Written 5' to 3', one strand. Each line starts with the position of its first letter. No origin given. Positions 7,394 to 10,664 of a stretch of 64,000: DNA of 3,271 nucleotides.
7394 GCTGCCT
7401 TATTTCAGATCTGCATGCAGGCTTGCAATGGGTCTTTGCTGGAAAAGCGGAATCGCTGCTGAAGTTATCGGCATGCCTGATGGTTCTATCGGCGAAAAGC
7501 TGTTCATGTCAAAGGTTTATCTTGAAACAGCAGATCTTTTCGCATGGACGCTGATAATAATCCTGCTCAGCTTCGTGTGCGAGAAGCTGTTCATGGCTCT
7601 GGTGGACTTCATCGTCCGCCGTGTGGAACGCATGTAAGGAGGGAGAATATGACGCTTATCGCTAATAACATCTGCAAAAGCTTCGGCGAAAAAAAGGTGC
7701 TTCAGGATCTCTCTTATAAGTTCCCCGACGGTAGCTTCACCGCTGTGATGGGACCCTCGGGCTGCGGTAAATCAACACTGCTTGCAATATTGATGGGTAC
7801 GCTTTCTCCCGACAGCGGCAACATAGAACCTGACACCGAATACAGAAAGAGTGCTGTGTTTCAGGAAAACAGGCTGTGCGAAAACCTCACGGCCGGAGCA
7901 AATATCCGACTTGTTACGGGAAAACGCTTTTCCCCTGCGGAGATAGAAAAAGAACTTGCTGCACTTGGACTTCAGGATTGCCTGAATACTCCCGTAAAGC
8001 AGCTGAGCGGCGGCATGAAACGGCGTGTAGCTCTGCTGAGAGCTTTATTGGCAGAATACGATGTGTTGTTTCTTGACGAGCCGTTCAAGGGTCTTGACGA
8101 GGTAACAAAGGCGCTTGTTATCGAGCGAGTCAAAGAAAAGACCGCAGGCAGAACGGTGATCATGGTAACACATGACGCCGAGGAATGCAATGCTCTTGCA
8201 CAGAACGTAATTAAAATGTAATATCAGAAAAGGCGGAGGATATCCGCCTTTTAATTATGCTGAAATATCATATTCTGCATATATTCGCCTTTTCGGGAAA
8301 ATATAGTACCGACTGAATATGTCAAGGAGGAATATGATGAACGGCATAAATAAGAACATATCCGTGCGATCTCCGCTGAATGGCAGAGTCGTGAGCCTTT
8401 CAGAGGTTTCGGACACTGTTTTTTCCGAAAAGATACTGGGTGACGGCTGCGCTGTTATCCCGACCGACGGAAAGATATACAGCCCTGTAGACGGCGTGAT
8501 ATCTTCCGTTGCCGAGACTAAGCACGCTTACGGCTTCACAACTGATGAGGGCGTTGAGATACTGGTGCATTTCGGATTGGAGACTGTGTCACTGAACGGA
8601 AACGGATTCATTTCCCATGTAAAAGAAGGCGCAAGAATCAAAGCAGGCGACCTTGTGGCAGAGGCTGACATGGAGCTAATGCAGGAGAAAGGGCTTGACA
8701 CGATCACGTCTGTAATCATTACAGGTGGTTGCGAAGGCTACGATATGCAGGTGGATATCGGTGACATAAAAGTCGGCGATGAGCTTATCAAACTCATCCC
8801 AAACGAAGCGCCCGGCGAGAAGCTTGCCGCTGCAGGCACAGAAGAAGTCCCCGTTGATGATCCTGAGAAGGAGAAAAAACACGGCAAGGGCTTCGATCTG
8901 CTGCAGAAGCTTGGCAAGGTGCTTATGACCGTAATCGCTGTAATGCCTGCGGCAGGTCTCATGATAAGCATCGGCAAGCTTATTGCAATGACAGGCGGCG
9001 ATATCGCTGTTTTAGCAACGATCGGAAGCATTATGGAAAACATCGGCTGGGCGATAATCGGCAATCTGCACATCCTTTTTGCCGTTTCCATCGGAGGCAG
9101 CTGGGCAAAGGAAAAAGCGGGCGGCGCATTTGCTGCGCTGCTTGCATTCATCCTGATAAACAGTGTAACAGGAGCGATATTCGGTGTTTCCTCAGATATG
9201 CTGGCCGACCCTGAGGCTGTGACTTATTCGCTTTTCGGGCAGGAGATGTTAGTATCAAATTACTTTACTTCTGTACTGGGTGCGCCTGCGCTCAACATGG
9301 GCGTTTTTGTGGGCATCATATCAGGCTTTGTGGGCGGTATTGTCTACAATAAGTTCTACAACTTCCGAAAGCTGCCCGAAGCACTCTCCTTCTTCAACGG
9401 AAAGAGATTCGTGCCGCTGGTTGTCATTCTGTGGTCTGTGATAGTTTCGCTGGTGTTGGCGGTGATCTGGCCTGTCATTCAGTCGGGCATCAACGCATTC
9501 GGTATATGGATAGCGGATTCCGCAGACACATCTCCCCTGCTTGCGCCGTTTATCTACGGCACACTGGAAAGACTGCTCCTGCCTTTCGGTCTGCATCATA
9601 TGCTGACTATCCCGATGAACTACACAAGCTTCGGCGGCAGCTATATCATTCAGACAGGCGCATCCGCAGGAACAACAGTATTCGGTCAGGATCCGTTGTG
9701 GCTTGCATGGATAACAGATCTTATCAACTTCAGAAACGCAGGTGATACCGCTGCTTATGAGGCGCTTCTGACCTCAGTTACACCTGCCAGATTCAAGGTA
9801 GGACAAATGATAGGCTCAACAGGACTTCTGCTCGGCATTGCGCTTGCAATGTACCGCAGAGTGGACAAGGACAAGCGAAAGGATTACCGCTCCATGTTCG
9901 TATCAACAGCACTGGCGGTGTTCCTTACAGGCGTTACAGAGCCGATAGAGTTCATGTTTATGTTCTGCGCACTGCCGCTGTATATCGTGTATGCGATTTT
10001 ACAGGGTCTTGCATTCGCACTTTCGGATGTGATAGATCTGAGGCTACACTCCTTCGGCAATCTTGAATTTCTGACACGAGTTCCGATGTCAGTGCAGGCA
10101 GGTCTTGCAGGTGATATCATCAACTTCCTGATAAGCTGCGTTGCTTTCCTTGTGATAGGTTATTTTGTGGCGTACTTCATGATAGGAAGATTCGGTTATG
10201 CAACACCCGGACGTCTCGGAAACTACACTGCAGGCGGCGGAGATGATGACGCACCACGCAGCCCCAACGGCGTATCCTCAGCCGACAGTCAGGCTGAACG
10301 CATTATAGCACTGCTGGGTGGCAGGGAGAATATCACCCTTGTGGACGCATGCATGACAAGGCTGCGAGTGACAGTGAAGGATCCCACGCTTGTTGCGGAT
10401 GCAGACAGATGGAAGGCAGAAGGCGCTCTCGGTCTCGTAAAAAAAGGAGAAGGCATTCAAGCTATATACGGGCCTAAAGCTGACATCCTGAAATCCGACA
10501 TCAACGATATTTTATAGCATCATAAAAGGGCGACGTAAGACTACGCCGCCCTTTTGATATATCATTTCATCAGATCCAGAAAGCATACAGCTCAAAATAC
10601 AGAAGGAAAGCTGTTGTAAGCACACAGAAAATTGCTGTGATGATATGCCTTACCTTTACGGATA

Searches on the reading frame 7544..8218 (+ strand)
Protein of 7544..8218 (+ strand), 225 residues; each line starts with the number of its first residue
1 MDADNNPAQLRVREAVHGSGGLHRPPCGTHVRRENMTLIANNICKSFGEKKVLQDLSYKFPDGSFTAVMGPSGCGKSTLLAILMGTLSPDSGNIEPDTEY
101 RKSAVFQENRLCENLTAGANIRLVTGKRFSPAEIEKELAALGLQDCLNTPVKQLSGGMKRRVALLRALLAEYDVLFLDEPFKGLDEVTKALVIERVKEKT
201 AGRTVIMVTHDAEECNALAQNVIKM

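Call 9: search_protein_families(library=pfam, proteins=[window:7544-8218:+])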
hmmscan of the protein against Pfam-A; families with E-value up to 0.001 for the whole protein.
window:7544-8218:+ (225 aa): 6 families
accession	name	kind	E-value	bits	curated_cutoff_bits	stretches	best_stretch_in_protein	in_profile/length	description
PF00005.33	ABC_tran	-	6e-28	98.6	25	1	53-181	1-136/137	ABC transporter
PF13304.12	AAA_21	-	6.2e-11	43.3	27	1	148-214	232-302/304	AAA domain, putative AbiEii toxin, Type IV TA system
PF02463.25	SMC_N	-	1.1e-06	28.7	40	0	45-83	11-44/220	RecF/RecN/SMC N terminal domain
PF03193.22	RsgA_GTPase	-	0.00017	21.9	30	1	47-94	91-137/174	RsgA GTPase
PF13555.12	AAA_29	-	0.00084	19.5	27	0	61-84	20-43/61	P-loop containing region of AAA domain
PF20703.3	nSTAND1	-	0.00097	19.3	27.1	0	47-81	17-51/379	Novel STAND NTPase 1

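Call 10: search_protein_families(library=ncbifam, proteins=[window:7544-8218:+])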
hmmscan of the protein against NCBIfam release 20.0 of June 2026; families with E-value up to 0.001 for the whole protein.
window:7544-8218:+ (225 aa): 188 families (the best 25 are shown)
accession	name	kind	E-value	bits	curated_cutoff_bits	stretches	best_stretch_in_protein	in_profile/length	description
TIGR03608.1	L_ocin_972_ABC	subfamily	1.2e-34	119.6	254.85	1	41-224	2-205/206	putative bacteriocin export ABC transporter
NF040873.1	AztA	equivalog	1.4e-34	119.3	220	1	47-221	2-188/191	zinc ABC transporter ATP-binding protein AztA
TIGR01188.1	drrA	subfamily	1.4e-31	110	312.45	1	45-223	1-195/302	daunorubicin resistance ABC transporter, ATP-binding protein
NF008420.0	PRK11247.1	equivalog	1.4e-31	109.6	395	1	35-223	10-205/257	aliphatic sulfonates ABC transporter ATP-binding protein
NF043075.1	MMSYN1_0197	equivalog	1.8e-31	109.3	550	1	41-225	6-206/341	spermidine/putrescine ABC transporter ATP-binding protein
TIGR03265.1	PhnT2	equivalog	3.8e-31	108.6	457.7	1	37-225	4-208/353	putative 2-aminoethylphosphonate ABC transporter ATP-binding protein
TIGR02868.1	CydC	equivalog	6.7e-31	107.5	329.05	1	30-211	327-529/530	thiol reductant ABC exporter subunit CydC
TIGR00968.1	3a0106s01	subfamily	1e-30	107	342.75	1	40-225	3-204/237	sulfate ABC transporter ATP-binding protein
TIGR02857.1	CydD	equivalog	2.4e-30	106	435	1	37-223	321-527/529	thiol reductant ABC exporter subunit CydD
TIGR03864.1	PQQ_ABC_ATP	hypoth_equivalog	6.4e-30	104.3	302.25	1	39-222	3-203/236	ABC transporter, ATP-binding subunit, PQQ-dependent alcohol dehydrogenase system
NF000355.4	ribo_prot_ABC_F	equivalog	3.9e-29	101.9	380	1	38-223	3-185/499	ribosomal protection-like ABC-F family protein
NF040729.1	ABC_ATP_SaoA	equivalog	7.6e-29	100.8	360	1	40-225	4-206/248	ABC transporter ATP-binding protein SaoA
TIGR04521.1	ECF_ATPase_2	equivalog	2.1e-28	99.2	330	2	134-225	124-218/279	energy-coupling factor transporter ATPase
NF007601.2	PRK10247.1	equivalog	2.6e-28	98.9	292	1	40-224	4-203/204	iron efflux ABC transporter ATP-binding subunit FetA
NF006987.0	PRK09452.1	equivalog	4.2e-28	98.1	482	1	36-225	16-221/378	spermidine/putrescine ABC transporter ATP-binding protein PotA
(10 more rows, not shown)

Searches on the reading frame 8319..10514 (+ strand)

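Call 9: search_protein_families(library=pfam, proteins=[window:8319-10514:+])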
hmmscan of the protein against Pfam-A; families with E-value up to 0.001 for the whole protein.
window:8319-10514:+ (732 aa): 3 families
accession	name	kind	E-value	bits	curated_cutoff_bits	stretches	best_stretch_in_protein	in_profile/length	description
PF02378.23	PTS_EIIC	-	5.7e-54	183.8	30.7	1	199-563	1-319/319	Phosphotransferase system, EIIC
PF00358.26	PTS_EIIA_1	-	1.1e-46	158.1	27.2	1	15-135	2-122/127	phosphoenolpyruvate-dependent sugar phosphotransferase system, EIIA 1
PF00367.25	PTS_EIIB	-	1.4e-14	53.7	27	1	661-692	2-33/34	phosphotransferase system, EIIB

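Call 10: search_protein_families(library=ncbifam, proteins=[window:8319-10514:+])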
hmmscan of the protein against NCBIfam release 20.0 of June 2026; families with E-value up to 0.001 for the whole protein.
window:8319-10514:+ (732 aa): 20 families
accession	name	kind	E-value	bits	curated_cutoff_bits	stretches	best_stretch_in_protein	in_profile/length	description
TIGR02003.1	PTS-II-BC-unk1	hypoth_equivalog_domain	1.4e-269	895.3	649.85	1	192-732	5-545/547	PTS transporter subunit IIBC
TIGR02002.1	PTS-II-BC-glcB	equivalog_domain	2e-98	330.3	591.8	1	191-732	4-500/502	glucose-specific PTS transporter subunit IIBC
TIGR01998.1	PTS-II-BC-nag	equivalog_domain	4.3e-88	296.1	553.2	1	194-728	4-474/475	N-acetylglucosamine-specific PTS transporter subunit IIBC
NF007608.0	PRK10255.1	equivalog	4.4e-87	293.1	1010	3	320-728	89-462/648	PTS N-acetyl glucosamine transporter subunit IIABC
NF008301.0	PRK11089.1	equivalog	8.1e-76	255.6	647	1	192-731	6-473/477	PTS glucose transporter subunit IIBC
NF007509.0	PRK10110.1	subfamily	4.7e-72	243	665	1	192-731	12-524/530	PTS maltose transporter subunit IICB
TIGR02004.1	PTS-IIBC-malX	hypoth_equivalog_domain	9.5e-71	238.9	632.2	1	193-731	6-516/517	maltose/glucose-specific PTS transporter subunit IIBC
TIGR01995.1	PTS-II-ABC-beta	subfamily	1.1e-59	202.6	614.7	3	13-146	470-603/618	beta-glucoside-specific PTS transporter subunit IIABC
TIGR02005.1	PTS-IIBC-alpha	subfamily_domain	1.8e-52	178.3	607.3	1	195-730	4-522/524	alpha-glucoside-specific PTS transporter subunit IIBC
TIGR00830.1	PTBA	subfamily_domain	2.9e-41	140.2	97.5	1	17-135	2-120/121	glucose PTS transporter subunit IIA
NF006962.0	PRK09439.1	equivalog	1.6e-39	135.3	212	1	11-157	18-164/169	PTS glucose transporter subunit IIA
TIGR00852.1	pts-Glc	subfamily_domain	1.7e-39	135.9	291.1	1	243-568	1-284/290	maltose/glucose-specific PTS transporter subunit IIC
NF007335.0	PRK09824.1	equivalog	3.5e-39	134.9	894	1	11-143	476-608/627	PTS beta-glucoside transporter subunit IIABC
TIGR00826.1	EIIB_glc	domain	3.3e-13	49.8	45.75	1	654-718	25-88/88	glucose PTS transporter subunit EIIB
TIGR01996.1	PTS-II-BC-sucr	equivalog_domain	3.2e-11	42.5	559.3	1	657-718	4-65/461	sucrose-specific PTS transporter subunit IIBC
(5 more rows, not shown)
